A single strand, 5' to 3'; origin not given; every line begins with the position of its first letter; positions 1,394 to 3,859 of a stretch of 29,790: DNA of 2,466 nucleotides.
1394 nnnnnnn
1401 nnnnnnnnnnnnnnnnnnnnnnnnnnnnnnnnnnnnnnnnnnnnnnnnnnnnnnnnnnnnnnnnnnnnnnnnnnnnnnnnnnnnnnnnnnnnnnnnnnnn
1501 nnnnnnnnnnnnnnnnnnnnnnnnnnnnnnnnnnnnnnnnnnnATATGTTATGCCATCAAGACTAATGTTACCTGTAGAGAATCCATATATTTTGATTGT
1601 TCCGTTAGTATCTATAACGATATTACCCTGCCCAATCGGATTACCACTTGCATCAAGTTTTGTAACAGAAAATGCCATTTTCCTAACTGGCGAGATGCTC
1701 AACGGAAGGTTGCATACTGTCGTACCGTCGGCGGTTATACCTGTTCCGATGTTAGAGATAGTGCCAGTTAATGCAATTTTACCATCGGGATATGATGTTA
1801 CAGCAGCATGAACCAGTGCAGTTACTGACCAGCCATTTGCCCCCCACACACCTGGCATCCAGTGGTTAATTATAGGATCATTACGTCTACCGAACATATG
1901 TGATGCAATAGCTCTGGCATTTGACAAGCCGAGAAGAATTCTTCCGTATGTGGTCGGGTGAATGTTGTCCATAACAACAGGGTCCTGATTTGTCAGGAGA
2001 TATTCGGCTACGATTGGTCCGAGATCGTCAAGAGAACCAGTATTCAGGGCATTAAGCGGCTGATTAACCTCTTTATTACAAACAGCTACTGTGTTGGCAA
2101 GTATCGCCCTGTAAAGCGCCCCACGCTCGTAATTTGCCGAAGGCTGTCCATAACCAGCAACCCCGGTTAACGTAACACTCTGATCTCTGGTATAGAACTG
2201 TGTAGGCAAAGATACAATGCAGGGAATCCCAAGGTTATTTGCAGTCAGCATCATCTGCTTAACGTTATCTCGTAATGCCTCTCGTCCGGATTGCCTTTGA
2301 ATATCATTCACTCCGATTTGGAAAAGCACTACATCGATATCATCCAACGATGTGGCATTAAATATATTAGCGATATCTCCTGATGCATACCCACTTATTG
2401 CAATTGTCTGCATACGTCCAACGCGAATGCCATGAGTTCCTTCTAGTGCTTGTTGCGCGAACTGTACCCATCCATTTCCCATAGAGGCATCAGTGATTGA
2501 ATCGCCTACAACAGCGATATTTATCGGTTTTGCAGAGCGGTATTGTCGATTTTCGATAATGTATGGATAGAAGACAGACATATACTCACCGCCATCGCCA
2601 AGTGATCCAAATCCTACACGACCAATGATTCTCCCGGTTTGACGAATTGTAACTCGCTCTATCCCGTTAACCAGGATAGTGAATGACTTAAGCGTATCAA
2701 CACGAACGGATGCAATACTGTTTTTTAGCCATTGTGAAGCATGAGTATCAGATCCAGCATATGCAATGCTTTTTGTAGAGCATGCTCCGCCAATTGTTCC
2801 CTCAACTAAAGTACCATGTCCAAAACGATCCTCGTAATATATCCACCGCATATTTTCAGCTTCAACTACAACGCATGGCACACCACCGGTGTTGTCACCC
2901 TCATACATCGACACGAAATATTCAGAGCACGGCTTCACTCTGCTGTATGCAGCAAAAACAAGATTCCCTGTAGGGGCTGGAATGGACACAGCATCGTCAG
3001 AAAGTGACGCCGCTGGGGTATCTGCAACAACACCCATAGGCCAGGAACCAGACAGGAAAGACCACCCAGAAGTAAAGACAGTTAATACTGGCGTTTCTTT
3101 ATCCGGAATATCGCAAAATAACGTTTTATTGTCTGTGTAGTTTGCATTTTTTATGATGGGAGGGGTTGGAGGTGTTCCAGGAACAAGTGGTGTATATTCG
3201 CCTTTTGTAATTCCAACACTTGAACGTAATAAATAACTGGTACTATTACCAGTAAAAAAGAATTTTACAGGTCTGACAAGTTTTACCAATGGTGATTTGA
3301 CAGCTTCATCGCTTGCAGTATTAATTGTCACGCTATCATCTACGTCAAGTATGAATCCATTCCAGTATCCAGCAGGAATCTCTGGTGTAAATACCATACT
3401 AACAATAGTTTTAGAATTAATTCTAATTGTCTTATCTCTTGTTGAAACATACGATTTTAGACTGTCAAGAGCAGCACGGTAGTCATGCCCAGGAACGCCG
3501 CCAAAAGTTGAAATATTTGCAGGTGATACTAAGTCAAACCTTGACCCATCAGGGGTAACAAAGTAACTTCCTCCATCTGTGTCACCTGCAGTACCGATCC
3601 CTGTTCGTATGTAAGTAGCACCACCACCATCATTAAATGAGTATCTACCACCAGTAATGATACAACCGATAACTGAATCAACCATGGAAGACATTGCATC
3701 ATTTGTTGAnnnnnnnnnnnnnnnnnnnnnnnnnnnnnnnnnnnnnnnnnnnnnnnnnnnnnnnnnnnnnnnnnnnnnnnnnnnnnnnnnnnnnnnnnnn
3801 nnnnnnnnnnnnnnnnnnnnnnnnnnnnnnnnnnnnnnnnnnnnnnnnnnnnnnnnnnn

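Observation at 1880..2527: Tailspike carries an SGNH/GDSL esterase domain, suggesting a receptor-modifying (deacetylating) mechanism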

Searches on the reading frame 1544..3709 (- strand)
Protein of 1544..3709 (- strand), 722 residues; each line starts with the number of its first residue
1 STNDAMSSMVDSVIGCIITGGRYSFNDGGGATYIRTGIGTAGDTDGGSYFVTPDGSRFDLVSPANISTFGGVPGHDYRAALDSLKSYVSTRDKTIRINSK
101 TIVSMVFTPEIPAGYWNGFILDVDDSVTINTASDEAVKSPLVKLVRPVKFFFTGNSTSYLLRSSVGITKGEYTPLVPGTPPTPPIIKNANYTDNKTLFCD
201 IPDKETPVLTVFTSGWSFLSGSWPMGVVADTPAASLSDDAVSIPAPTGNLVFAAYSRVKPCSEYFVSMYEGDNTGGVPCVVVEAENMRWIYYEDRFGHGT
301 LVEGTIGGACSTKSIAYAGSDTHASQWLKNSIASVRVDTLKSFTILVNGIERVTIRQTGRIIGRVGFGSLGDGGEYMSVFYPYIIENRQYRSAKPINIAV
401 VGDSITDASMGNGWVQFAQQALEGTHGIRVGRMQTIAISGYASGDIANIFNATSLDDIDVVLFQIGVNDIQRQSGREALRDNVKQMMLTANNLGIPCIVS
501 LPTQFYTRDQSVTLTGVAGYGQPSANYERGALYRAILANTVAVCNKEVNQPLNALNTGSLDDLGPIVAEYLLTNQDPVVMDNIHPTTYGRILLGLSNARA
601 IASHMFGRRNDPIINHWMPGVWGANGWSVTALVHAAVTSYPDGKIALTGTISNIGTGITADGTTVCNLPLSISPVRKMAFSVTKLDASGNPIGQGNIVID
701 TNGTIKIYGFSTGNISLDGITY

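Call 14: find_homologous_proteins(query=window:1544-3709:-, max_evalue=0.00001)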
Query window:1544-3709:- (722 aa): 15 proteins with E <= 0.00001 among 8000 candidates.
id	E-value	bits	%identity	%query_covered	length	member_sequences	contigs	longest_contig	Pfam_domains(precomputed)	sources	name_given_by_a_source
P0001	0.0e+0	1592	97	100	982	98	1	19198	PF18668.7,PF13472.13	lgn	-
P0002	0.0e+0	1503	92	100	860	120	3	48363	PF18668.7,PF13472.13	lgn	-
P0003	0.0e+0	1488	92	100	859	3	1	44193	PF18668.7,PF13472.13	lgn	-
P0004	0.0e+0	1470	90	100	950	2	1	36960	PF18668.7,PF13472.13,PF03906.21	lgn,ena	-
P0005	0.0e+0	1403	86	99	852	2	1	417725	PF09008.16,PF13472.13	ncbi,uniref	ncbi:phage tailspike protein [Morganella morganii]|uniref:phage tailspike protein n=1 Tax=Morganella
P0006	0.0e+0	1383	85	100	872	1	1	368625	PF18668.7,PF13472.13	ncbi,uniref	ncbi:GDSL-type esterase/lipase family protein [Morganella morganii]|uniref:tail fiber/spike domain-c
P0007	0.0e+0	1322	81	100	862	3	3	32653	PF18668.7,PF13472.13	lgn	-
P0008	0.0e+0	1304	81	100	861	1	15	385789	PF18668.7,PF13472.13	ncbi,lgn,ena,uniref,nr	ncbi:TPA: SGNH/GDSL hydrolase family protein [Escherichia coli]|uniref:tail fiber/spike domain-conta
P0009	0.0e+0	1164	71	100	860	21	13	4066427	PF18668.7,PF13472.13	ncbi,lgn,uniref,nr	ncbi:GDSL-type esterase/lipase family protein [Proteus mirabilis]|uniref:Uncharacterized protein n=1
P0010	4.1e-163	563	92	38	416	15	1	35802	PF18668.7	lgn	-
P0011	7.1e-63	231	31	87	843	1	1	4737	PF13472.13,PF00657.29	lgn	-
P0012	2.2e-59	220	31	84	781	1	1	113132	PF13472.13,PF00657.29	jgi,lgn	jgi:lysophospholipase L1-like esterase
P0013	2.6e-53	200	29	84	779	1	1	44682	PF13472.13,PF00657.29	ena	-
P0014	6.7e-43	165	29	84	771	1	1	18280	PF13472.13,PF00657.29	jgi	jgi:lysophospholipase L1-like esterase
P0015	3.1e-30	123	27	70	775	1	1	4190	PF13472.13,PF00657.29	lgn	-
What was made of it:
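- Some homologues are named 'lysophospholipase L1-like esterase' by JGI (call 14).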

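Call 24: search_protein_representatives(protein=window:1544-3709:-)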
Query: 722 residues. Proteins with E-value up to 0.001 (for the whole library): 287; up to 1e-10: 215; up to 1e-30: 26. The best 150 are listed.
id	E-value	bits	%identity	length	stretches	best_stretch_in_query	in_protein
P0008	0.0e+00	1303.6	81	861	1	3-722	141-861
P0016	3.3e-68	247.2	34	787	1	112-720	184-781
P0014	2.1e-43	165.2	31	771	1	112-720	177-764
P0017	2.6e-43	164.9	31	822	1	214-722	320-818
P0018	3.2e-42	161.3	32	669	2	316-722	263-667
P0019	4.8e-41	157.4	32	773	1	300-722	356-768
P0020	1.5e-40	155.8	30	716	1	220-693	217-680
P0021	2.0e-40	155.3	30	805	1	192-711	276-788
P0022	5.9e-40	153.8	32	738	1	216-713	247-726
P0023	7.0e-39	150.2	31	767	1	304-720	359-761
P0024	8.6e-38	146.6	28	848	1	199-713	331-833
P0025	2.3e-37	145.2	30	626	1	93-712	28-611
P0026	4.2e-37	144.3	30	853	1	217-722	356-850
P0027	3.5e-36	141.3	33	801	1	306-722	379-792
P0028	1.5e-35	139.2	32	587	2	287-602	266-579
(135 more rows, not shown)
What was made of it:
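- Tried and rejected: Depth came from the exhaustive representative search instead (call 24).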

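Call 30: find_homologous_proteins(query=A2, max_evalue=1e-8)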
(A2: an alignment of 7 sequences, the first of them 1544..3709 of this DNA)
Query A2 (7 sequences) (722 aa, profile of the alignment): 15 proteins with E <= 1e-8 among 8000 candidates.
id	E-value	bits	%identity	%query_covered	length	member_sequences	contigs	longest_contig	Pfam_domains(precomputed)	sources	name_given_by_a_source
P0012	0.0e+0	1085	31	84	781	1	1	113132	PF13472.13,PF00657.29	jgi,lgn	jgi:lysophospholipase L1-like esterase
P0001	0.0e+0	1061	97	100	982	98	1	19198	PF18668.7,PF13472.13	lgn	-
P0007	0.0e+0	1056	81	100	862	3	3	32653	PF18668.7,PF13472.13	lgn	-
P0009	0.0e+0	1048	71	100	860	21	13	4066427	PF18668.7,PF13472.13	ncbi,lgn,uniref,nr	ncbi:GDSL-type esterase/lipase family protein [Proteus mirabilis]|uniref:Uncharacterized protein n=1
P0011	0.0e+0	1036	31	87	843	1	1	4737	PF13472.13,PF00657.29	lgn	-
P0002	0.0e+0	1028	92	100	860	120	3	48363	PF18668.7,PF13472.13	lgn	-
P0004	0.0e+0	1018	90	100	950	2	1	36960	PF18668.7,PF13472.13,PF03906.21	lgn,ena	-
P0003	0.0e+0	1014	92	100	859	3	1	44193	PF18668.7,PF13472.13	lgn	-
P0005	9.6e-297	1004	86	99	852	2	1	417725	PF09008.16,PF13472.13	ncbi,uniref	ncbi:phage tailspike protein [Morganella morganii]|uniref:phage tailspike protein n=1 Tax=Morganella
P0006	4.6e-296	1002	85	100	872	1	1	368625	PF18668.7,PF13472.13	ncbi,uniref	ncbi:GDSL-type esterase/lipase family protein [Morganella morganii]|uniref:tail fiber/spike domain-c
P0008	3.2e-294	996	81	100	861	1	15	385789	PF18668.7,PF13472.13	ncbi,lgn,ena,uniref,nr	ncbi:TPA: SGNH/GDSL hydrolase family protein [Escherichia coli]|uniref:tail fiber/spike domain-conta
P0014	6.9e-282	955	29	84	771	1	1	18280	PF13472.13,PF00657.29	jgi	jgi:lysophospholipase L1-like esterase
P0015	5.0e-273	926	27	70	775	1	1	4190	PF13472.13,PF00657.29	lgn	-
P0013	4.4e-268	909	29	84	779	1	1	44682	PF13472.13,PF00657.29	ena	-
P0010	6.3e-79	284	92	38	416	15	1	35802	PF18668.7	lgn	-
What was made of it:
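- Tried and rejected: Run with a trimmed 7-sequence profile, it returned no new proteins (call 30).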

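Call 36: search_solved_structures(query=A3, max_evalue=1, show_alignments=2)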
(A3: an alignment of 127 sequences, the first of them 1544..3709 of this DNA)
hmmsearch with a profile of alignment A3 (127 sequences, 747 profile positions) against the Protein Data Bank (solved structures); distinct sequences matched with E-value up to 1: 65 (the best 60 are shown).
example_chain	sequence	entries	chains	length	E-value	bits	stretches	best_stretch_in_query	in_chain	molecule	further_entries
7sg7_A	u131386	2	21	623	4.6e-14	55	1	69-154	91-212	Gene 14 protein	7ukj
2vbe_A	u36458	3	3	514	9e-13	50.8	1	75-154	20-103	TAILSPIKE-PROTEIN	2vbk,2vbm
4urr_A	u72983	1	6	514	9.1e-13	50.7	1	75-154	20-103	BIFUNCTIONAL TAIL PROTEIN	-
9otv_A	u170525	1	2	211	5.9e-10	41.4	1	422-524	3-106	Lysophospholipase L1-like esterase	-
7ddy_D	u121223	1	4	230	1.7e-09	39.9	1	416-618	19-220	G-D-S-L family lipolytic protein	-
4jgg_A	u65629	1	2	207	3e-09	39.1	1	419-524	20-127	Esterase TesA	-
6nw9_A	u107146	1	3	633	1.3e-08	37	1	66-153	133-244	Tailspike protein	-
5w6f_A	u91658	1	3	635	1.3e-08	37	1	66-153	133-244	tailspike protein 3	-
1yzf_A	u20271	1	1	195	2.2e-08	36.2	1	422-523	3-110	lipase/acylhydrolase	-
5m5z_A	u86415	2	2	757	1.9e-07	33.2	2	47-153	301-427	Beta-1,3-glucanase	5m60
9hi6_A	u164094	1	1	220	3e-07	32.5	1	462-524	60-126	FI6-focused design_04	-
4hf7_A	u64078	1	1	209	2.5e-06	29.5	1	421-524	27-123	Putative acylhydrolase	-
3p94_A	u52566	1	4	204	3.7e-06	28.9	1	413-525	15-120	GDSL-like Lipase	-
4iyj_A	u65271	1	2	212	3.9e-06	28.8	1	463-524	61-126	GDSL-like protein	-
2uve_A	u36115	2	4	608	4.4e-06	28.6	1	62-154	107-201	EXOPOLYGALACTURONASE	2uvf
9ge8_T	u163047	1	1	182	0.0083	17.8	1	457-524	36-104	Thioesterase 1/protease 1/lysophospholipase L1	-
6njc_A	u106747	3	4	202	0.11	14.1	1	454-516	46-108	Sialate O-acetylesterase | Lysophospholipase L1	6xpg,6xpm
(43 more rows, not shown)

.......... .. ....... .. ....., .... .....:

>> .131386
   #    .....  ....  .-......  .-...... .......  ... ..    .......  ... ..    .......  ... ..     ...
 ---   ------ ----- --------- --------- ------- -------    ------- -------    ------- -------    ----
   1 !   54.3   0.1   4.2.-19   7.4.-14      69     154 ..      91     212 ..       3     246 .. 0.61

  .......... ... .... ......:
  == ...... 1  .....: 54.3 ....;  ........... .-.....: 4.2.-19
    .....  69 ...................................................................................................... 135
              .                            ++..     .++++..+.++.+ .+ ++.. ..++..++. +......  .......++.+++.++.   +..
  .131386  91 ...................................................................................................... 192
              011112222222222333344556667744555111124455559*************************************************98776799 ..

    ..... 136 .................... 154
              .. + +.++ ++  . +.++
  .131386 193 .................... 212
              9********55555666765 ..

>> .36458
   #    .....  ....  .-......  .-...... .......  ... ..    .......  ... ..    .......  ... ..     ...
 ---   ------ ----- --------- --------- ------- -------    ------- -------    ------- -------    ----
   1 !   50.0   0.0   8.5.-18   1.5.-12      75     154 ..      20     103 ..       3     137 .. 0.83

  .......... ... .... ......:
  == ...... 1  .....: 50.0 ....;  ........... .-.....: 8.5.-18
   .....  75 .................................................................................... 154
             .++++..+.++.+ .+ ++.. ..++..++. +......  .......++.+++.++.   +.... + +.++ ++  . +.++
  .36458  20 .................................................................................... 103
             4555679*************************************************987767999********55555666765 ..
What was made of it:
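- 3215..3529 (-): Residues 321-425: a short alpha/beta stub resembling the N-terminal cap and first rungs of a right-handed beta-helix. It is not a full depolymerase domain. The family profile matches the start of the Sf6 tailspike beta-helix (2vbk/7sg7, E 5e-14 to 9e-13), CBA120 TSP3 and polygalacturonases at profile positions ~62-180 (call 36).
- Checked: A profile of the family hits many solved GDSL/SGNH esterases (call 36).
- Tried and rejected: The family profile was needed (call 36).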

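Call 45: predict_structure(alignment_id=A3)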
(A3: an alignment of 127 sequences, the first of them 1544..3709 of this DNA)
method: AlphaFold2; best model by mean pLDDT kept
length: 722 residues; sequences in the alignment: 127
mean_pLDDT: 82.8   pTM: 0.73
mean pLDDT of the five models: 82.8, 82.5, 80.9, 80.7, 78.1
residues with pLDDT >= 90: 346; 70-90: 253; 50-70: 48; < 50: 75
segments of 3 or more residues with pLDDT < 50: 1-24, 26-46, 165-192
pLDDT, mean of each block of 10 residues (from residue 1): 37 44 45 44 49 57 75 84 89 87 83 86 88 78 82 82 50 35 40 59 62 87 96 90 92 92 89 81 95 94 96 92 90 91 91 86 93 88 83 86 88 85 86 90 96 93 97 94 96 93 96 90 92 92 76 86 93 89 90 92 75 77 93 82 87 93 95 94 94 97 96 94 94
secondary structure, 60 per line:
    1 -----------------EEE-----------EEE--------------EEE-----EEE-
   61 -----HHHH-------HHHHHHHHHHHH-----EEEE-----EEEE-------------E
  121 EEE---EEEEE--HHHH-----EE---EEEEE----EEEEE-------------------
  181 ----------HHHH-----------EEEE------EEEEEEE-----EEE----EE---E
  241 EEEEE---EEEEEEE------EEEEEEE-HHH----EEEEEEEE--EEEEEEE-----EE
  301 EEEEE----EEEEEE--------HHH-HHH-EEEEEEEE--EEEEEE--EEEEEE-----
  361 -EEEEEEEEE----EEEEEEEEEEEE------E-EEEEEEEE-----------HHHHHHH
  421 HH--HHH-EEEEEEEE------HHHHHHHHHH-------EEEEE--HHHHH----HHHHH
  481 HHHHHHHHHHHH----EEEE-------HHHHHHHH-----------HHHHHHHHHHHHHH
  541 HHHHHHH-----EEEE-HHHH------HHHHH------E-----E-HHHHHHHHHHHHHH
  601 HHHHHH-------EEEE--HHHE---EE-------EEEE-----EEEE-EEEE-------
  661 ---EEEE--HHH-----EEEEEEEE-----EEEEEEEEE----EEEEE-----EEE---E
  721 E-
elements in order (helices of 4 or more, strands of 3 or more residues): E18-20 E32-34 E49-51 E57-59 H66-69 H77-88 E94-97 E103-106 E120-123 E127-131 H134-137 E148-152 E157-161 H191-194 E206-209 E216-222 E228-230 E240-245 E249-255 E262-268 E277-284 E287-293 E299-305 E310-315 E332-339 E342-347 E350-355 E362-370 E375-386 E395-402 H414-422 E429-436 H443-452 E460-464 H467-471 H476-492 E497-500 H508-515 H527-547 E553-556 H558-561 H568-572 H587-606 E614-617 E636-639 E645-648 E650-653 E664-667 E678-685 E691-699 E704-708 E714-716
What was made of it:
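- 3215..3529 (-): The AF2 secondary structure shows only about 6 short strands (call 45).
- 3134..3214 (-): Residues 426-452: a Pro-rich linker, modelled as disordered. pLDDT is below 50 for model residues 165-192 (call 45).
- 2540..3112 (-): Residues 460-650: a jelly-roll beta-sandwich (concanavalin/lectin-like). It is the presumed carbohydrate-binding and specificity domain. The AF2 model is all-beta with pLDDT ~90 (call 45).
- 1544..1870 (-): Residues 874-982: a C-terminal beta-sandwich of unknown role. It is possibly a second binding or trimerisation domain. The AF2 model has pLDDT ~94 and is all-beta (call 45).
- On Uetakevirus (epsilon15/phiV10) tailspike: The model shows only a short cap-like stub (call 45).
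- The beta-helix-like part is only about 105 residues, with about 6 short strands (call 45).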

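Call 47: fold_search(model_id=the predicted structure, library=pdb)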
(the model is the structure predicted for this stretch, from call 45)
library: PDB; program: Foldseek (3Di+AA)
matches with E <= 10: 1590; with E <= 0.001: 191
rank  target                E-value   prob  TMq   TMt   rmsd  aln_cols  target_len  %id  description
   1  7toh_A                3.4e-10  1.00  0.21  0.38  19.4       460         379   12  Crystal structure of carbohydrate esterase PbeAcXE, in complex with MeGlcpA-Xylp (released 2022-04-13)
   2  2o14                  4.0e-10  1.00  0.21  0.40  16.9       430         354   14  X-Ray Crystal Structure of Protein YXIM_BACsu from Bacillus subtilis. Northeast Structural Genomics Consortium Target SR (released 2006-12-12)
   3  9kr1                  4.4e-10  1.00  0.20  0.35  20.6       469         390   13  Structural Basis for the Polymer-Protein Binding Mechanism of Polyvinyl Alcohol Esterase (released 2025-10-08)
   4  9kr0                  5.0e-10  1.00  0.20  0.35  20.2       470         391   11  Structural Basis for the Polymer-Protein Binding Mechanism of Polyvinyl Alcohol Esterase (released 2025-10-08)
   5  9kqz                  7.8e-10  1.00  0.20  0.35  20.2       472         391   12  Structural Basis for the Polymer-Protein Binding Mechanism of Polyvinyl Alcohol Esterase (released 2025-10-08)
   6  7tog                  1.2e-09  1.00  0.21  0.39  19.2       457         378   12  Crystal structure of carbohydrate esterase PbeAcXE, apoenzyme (released 2022-04-13)
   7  3skv_B                2.3e-09  1.00  0.20  0.41  19.4       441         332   12  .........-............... SsfX3 from a Tetracycline Biosynthetic Pathway (released 2011-10-05)
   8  3skv_A                3.2e-09  1.00  0.21  0.39  19.5       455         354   12  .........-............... SsfX3 from a Tetracycline Biosynthetic Pathway (released 2011-10-05)
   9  4jko_A                2.8e-07  1.00  0.22  0.65   4.7       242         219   18  Crystal structure of a catalytic mutant of Axe2 (Axe2_S15A), an acetylxylan esterase from Geobacillus stearothermophil (released 2014-02-12)
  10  4jj4_A                3.5e-07  1.00  0.21  0.60   5.7       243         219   17  Crystal structure of a catalytic mutant of Axe2 (Axe2-D191A), an acetylxylan esterase from Geobacillus stearothermophi (released 2014-03-12)
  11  4rsh_A                3.8e-07  1.00  0.20  0.75   4.8       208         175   18  Structure of a putative lipolytic protein of G-D-S-L family from Desulfitobacterium hafniense DCB-2 (released 2014-11-19)
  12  3mil_B                5.0e-07  1.00  0.19  0.51   6.9       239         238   15  Crystal structure of isoamyl acetate-hydrolyzing esterase from Saccharomyces cerevisiae (released 2010-11-24)
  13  4oao_A                7.0e-07  1.00  0.21  0.62   5.4       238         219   17  A mutant of Axe2 (R55A), and acetyl-xylooligosaccharide esterase from Geobacillus Stearmophilus (released 2015-01-14)
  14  3mil_A                7.4e-07  1.00  0.21  0.55   6.1       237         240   16  Crystal structure of isoamyl acetate-hydrolyzing esterase from Saccharomyces cerevisiae (released 2010-11-24)
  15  4oap_A                9.2e-07  1.00  0.21  0.60   5.5       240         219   18  An Axe2 mutant (W190I), an acetyl-xylooligosaccharide esterase from Geobacillus Stearmophilus (released 2015-01-14)
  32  6ibu_B                5.0e-06  1.00  0.16  0.39  11.5       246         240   13  Apo Crh5 transglycosylase (released 2019-02-27)
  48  1jrl                  1.7e-05  1.00  0.20  0.68   4.8       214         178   17  Crystal structure of E. coli Lysophospholiase L1/Acyl-CoA Thioesterase I/Protease I L109P mutant (released 2003-07-08)
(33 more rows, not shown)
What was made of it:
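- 2540..3112 (-): The lectin-like BoNT Hc domains also match (call 47).
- On SGNH/GDSL hydrolase superfamily: Foldseek TMt reaches 0.75 (call 47).
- Closest known: Two-domain bacterial carbohydrate esterases. Same: They have a beta-sandwich followed by an SGNH catalytic domain and are the best Foldseek matches (E ~4e-10, call 47).
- Foldseek's best hits are beta-sandwich + SGNH carbohydrate esterases (call 47).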
